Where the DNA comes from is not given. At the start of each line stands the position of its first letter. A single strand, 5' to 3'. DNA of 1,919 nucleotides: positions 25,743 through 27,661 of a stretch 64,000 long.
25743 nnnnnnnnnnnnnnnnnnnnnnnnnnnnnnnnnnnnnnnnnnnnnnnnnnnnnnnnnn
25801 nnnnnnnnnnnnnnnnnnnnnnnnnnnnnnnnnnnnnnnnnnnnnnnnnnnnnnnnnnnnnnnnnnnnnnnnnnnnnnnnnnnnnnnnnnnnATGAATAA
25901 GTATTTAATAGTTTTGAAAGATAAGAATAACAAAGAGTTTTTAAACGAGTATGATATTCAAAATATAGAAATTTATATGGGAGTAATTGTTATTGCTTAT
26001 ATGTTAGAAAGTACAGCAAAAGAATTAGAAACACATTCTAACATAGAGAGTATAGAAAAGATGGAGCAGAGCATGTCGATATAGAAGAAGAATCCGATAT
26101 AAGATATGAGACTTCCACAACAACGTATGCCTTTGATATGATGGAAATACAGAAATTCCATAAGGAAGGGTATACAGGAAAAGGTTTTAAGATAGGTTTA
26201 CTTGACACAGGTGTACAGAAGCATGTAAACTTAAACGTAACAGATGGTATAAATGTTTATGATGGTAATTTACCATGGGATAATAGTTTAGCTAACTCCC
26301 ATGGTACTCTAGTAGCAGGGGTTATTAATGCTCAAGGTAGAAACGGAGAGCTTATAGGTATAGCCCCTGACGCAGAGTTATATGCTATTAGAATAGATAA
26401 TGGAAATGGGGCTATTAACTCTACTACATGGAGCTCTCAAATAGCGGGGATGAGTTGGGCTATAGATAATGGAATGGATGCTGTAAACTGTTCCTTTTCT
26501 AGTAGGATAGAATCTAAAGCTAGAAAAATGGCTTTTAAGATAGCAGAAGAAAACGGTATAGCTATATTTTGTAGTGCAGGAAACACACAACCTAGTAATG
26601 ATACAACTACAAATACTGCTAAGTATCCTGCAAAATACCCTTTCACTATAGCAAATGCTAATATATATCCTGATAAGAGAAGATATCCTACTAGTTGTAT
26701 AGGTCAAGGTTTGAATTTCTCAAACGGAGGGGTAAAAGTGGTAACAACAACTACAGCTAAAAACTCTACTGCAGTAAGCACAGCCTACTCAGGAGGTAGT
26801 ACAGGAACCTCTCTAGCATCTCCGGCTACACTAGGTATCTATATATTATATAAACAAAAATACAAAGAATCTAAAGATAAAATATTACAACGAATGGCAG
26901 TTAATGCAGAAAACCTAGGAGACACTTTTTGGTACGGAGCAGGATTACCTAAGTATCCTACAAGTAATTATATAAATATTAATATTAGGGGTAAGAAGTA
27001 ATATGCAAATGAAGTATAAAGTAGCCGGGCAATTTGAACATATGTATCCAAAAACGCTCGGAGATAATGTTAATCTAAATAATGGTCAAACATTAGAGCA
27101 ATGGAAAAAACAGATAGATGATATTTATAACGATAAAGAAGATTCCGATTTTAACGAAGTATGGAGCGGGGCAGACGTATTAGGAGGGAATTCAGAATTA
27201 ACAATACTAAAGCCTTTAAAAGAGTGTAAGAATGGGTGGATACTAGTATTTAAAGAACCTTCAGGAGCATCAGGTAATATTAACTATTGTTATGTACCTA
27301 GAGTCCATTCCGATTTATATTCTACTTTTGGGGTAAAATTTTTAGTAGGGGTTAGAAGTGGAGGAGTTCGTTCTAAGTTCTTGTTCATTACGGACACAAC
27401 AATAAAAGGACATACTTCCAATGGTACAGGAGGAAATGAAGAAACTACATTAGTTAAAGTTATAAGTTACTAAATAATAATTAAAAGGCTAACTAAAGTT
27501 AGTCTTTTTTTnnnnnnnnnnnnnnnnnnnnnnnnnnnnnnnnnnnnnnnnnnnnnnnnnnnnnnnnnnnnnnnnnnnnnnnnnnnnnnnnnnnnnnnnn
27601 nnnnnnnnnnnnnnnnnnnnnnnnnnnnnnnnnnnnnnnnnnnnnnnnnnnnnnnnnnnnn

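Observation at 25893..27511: Complete subtilisin-like (S8 + I9 propeptide) protease cassette embedded in the baseplate module, with a coupled 156-aa partner and its own terminator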

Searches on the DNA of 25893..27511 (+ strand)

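Call 3: search_dna_similar(query=window:25893-27511:+, collection=phages, mode=near, max_rows=30)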
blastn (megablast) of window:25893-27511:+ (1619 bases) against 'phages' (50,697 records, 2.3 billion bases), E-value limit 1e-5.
Records with a match: 8; places in all: 8; records where one place covers at least 80% of the query: 8.
Best place of each record, by identity: 95-99% 1; 90-95% 2; 80-90% 5.
By first word of the organism name: Staphylococcus 8.
By host as written in the record: Staphylococcus carnosus TM300 2; Staphylococcus sp. ATCC 25923 2; Staphylococcus aureus ATCC 25923 2; Mammaliicoccus vitulinus C5817 1; Staphylococcus aureus 1.
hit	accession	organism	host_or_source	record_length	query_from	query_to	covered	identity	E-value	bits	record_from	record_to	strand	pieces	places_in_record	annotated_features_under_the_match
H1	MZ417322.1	Staphylococcus phage PG-2021_19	Mammaliicoccus vitulinus C5817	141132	1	1619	100%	98.3%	0e+0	2837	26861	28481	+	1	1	record has no annotation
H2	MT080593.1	Staphylococcus phage vB_SauM_EW36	Staphylococcus carnosus TM300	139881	1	1619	100%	94.6%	0e+0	2510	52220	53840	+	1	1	record has no annotation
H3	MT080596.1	Staphylococcus phage vB_SauM_EW42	Staphylococcus carnosus TM300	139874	1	1619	100%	94.6%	0e+0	2510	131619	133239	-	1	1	record has no annotation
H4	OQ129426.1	Staphylococcus phage vB_SauM_JDF86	Staphylococcus aureus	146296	2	1589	98%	86.1%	0e+0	1701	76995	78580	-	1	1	hypothetical protein (x2)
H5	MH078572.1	Staphylococcus phage phiSA_BS1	Staphylococcus sp. ATCC 25923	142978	2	1589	98%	85.9%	0e+0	1685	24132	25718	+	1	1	extracellular serine protease | hypothetical protein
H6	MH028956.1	Staphylococcus phage phiSA_BS2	Staphylococcus aureus ATCC 25923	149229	2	1589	98%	85.9%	0e+0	1685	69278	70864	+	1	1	extracellular serine protease | hypothetical protein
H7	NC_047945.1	Staphylococcus phage phiSA_BS1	Staphylococcus sp. ATCC 25923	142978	2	1589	98%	85.9%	0e+0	1685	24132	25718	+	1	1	protease | tail fiber protein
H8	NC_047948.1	Staphylococcus phage phiSA_BS2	Staphylococcus aureus ATCC 25923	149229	2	1589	98%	85.9%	0e+0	1685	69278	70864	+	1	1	protease | tail fiber protein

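Call 5: get_annotated_region(hit=H7, flank=9000)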
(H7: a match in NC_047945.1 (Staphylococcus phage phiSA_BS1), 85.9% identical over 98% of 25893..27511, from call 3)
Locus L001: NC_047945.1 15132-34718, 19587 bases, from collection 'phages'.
description: Staphylococcus phage phiSA_BS1, complete genome.
organism: Staphylococcus phage phiSA_BS1 (NCBI taxid 2126734)
taxonomy: Viruses; Duplodnaviria; Heunggongvirae; Uroviricota; Caudoviricetes; Herelleviridae; Twortvirinae; Baoshanvirus; Baoshanvirus BS1
host: Staphylococcus sp. ATCC 25923; source: dairy farm; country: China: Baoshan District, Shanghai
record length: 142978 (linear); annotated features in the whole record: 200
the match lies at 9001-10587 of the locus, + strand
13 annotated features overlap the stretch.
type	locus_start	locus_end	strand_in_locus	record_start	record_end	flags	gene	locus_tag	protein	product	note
CDS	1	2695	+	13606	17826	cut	-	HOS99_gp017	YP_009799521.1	tail associated lysin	-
CDS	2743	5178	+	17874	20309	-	-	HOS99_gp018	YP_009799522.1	tail protein with lysin activity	-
CDS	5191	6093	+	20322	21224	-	-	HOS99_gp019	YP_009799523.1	tail protein with lysin activity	-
CDS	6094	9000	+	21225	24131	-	-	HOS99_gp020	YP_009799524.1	glycerophosphoryl diester phosphodiesterase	-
CDS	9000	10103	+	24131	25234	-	-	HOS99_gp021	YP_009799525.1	protease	-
CDS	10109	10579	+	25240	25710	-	-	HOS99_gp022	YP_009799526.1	tail fiber protein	-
CDS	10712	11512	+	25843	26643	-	-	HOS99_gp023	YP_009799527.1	virion structural protein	-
CDS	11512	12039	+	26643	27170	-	-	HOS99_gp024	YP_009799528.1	hypothetical protein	-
CDS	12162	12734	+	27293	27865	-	-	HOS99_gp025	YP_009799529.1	baseplate protein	-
CDS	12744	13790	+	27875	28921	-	-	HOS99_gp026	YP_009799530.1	baseplate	-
CDS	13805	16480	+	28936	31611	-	-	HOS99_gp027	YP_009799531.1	virion structural protein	-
CDS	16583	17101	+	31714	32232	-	-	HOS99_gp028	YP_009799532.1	virion structural protein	-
CDS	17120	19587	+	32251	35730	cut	-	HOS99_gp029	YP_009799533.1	virulence-associated protein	-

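Call 6: get_annotated_region(hit=H4, flank=6000)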
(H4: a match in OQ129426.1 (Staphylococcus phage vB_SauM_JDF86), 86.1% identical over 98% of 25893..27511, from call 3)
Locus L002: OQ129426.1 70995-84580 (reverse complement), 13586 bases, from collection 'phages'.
description: Staphylococcus phage vB_SauM_JDF86, complete genome.
organism: Staphylococcus phage vB_SauM_JDF86 (NCBI taxid 3038179)
taxonomy: Viruses; Duplodnaviria; Heunggongvirae; Uroviricota; Caudoviricetes; Herelleviridae; Twortvirinae; Baoshanvirus
host: Staphylococcus aureus; source: sewage; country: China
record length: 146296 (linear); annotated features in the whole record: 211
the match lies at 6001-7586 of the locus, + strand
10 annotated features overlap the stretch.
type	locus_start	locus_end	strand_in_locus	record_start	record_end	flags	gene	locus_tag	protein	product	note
CDS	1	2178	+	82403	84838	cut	-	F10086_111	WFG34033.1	tail lysin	-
CDS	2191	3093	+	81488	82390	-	-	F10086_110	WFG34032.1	hypothetical protein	ORF035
CDS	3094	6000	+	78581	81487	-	-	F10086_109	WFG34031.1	hypothetical protein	hypothetical protein vB_SscM-1_112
CDS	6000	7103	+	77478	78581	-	-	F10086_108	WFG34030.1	hypothetical protein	-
CDS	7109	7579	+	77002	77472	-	-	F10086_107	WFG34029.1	hypothetical protein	-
CDS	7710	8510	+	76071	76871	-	-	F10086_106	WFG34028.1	hypothetical protein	-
CDS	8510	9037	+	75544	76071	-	-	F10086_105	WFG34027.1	hypothetical protein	hypothetical protein pSco10_90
CDS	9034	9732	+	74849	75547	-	-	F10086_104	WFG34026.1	hypothetical protein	ORF050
CDS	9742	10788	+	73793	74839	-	-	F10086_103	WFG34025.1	baseplate J protein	-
CDS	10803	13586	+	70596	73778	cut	-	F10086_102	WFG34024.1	hypothetical protein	ORF005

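Call 7: get_annotated_region(hit=H1, flank=6000)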
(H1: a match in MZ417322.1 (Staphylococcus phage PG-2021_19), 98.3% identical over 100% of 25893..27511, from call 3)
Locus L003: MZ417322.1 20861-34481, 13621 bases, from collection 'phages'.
description: UNVERIFIED: Staphylococcus phage PG-2021_19, complete genome.
organism: Staphylococcus phage PG-2021_19 (NCBI taxid 2815618)
taxonomy: Viruses; Duplodnaviria; Heunggongvirae; Uroviricota; Caudoviricetes; Herelleviridae; Twortvirinae
host: Mammaliicoccus vitulinus C5817; source: WWTP; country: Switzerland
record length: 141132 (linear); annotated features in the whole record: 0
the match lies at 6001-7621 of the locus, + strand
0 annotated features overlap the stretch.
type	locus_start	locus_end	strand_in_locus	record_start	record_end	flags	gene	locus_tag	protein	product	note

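Call 8: get_annotated_region(hit=H2, flank=6000)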
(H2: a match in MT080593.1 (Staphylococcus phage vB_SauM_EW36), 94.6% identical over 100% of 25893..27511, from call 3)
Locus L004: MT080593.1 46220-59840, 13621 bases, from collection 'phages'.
description: UNVERIFIED: Staphylococcus phage vB_SauM_EW36, complete genome.
organism: Staphylococcus phage vB_SauM_EW36 (NCBI taxid 2713021)
taxonomy: Viruses; Duplodnaviria; Heunggongvirae; Uroviricota; Caudoviricetes; Herelleviridae; Twortvirinae
host: Staphylococcus carnosus TM300; source: wastewater; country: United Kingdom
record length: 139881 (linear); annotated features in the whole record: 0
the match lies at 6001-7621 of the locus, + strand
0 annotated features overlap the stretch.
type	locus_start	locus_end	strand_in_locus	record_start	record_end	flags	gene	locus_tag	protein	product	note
